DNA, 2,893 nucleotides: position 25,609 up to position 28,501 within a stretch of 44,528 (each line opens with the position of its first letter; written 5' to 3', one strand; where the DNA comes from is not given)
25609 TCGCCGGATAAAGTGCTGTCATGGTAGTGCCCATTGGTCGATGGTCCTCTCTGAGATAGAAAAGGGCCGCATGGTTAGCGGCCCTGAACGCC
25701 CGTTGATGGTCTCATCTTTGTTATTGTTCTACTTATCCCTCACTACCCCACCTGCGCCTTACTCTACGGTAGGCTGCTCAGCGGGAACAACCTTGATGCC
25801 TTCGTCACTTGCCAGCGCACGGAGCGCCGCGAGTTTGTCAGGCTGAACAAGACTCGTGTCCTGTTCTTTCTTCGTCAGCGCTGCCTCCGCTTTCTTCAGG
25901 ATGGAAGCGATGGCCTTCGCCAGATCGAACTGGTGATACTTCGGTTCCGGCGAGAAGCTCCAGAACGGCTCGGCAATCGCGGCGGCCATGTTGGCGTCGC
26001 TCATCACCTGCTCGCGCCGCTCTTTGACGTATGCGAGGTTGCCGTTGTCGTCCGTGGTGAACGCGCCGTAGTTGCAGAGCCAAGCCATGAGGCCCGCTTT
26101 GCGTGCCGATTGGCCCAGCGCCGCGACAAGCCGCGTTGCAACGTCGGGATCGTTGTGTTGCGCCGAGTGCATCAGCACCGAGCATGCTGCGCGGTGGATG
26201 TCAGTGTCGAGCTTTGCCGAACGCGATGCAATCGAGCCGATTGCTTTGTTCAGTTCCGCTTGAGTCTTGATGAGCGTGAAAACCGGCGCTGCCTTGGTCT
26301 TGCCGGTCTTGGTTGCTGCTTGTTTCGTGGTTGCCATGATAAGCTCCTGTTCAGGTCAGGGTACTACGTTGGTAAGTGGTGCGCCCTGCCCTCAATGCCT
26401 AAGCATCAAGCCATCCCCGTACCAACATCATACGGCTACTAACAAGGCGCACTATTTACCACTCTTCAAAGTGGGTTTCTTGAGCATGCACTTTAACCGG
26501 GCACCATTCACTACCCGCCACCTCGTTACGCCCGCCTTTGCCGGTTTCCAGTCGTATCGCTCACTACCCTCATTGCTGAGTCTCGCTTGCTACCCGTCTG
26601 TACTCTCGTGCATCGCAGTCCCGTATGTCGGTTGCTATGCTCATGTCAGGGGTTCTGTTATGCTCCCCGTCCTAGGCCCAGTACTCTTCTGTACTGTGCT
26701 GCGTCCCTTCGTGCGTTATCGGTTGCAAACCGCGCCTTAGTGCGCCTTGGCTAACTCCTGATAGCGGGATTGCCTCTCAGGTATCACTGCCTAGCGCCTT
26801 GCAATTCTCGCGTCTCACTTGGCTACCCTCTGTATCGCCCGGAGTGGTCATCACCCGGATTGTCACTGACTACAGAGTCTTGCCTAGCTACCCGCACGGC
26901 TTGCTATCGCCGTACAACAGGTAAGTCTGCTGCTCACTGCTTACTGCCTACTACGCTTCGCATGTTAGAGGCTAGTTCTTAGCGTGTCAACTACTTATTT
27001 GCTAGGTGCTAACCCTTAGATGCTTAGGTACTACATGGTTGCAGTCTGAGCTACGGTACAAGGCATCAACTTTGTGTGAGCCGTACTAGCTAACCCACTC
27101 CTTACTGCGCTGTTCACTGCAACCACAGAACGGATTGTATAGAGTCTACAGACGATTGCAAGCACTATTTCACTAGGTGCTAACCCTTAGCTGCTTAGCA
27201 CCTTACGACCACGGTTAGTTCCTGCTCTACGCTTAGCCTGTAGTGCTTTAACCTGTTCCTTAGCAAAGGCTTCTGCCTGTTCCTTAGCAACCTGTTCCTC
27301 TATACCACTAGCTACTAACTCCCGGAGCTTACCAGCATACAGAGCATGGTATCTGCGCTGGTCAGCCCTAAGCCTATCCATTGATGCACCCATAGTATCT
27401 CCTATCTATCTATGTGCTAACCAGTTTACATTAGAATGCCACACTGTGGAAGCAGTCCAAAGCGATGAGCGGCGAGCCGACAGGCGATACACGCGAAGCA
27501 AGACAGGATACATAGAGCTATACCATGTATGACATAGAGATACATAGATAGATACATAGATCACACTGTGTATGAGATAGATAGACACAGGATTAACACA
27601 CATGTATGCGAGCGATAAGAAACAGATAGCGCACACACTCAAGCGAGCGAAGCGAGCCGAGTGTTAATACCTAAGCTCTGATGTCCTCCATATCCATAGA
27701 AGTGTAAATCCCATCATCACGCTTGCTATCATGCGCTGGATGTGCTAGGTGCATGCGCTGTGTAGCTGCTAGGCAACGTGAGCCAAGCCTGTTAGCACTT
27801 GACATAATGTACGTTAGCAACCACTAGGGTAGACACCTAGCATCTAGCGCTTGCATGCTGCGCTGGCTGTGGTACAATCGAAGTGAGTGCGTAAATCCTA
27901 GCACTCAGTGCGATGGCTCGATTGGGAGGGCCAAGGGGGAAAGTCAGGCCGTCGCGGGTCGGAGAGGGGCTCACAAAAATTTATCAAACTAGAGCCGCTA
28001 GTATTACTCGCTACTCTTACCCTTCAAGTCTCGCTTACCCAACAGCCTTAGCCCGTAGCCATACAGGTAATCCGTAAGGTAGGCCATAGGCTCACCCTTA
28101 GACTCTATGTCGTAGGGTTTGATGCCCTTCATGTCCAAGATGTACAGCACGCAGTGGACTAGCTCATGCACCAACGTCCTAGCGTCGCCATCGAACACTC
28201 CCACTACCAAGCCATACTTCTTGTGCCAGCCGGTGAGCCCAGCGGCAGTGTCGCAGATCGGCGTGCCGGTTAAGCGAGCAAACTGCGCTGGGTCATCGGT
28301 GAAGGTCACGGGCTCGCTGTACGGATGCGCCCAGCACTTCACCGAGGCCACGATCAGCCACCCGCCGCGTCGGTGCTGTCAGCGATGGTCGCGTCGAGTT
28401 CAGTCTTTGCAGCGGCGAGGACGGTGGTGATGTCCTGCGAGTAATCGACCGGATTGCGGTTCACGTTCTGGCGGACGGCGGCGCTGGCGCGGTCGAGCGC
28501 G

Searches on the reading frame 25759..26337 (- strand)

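Call 105: search_protein_families(library=phrogs, proteins=[window:25759-26337:-], max_evalue=0.001)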
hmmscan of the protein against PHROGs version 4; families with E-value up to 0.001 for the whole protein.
window:25759-26337:- (192 aa): 1 family
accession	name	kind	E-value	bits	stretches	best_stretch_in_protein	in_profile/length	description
phrog_1448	-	unknown function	5.1e-49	167.5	1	7-186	3-184/190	-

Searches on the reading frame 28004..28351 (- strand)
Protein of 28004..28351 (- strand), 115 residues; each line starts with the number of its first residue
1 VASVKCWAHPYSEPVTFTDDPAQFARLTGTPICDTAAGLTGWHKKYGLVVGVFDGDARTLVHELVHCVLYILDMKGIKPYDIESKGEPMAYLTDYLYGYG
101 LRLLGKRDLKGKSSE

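Call 105: search_protein_families(library=phrogs, proteins=[window:28004-28351:-], max_evalue=0.001)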
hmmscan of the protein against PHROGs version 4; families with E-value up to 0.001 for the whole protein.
window:28004-28351:- (115 aa): 1 family
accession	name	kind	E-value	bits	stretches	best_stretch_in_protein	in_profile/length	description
phrog_1365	-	unknown function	8.2e-18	65.6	1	1-110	3-122/127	-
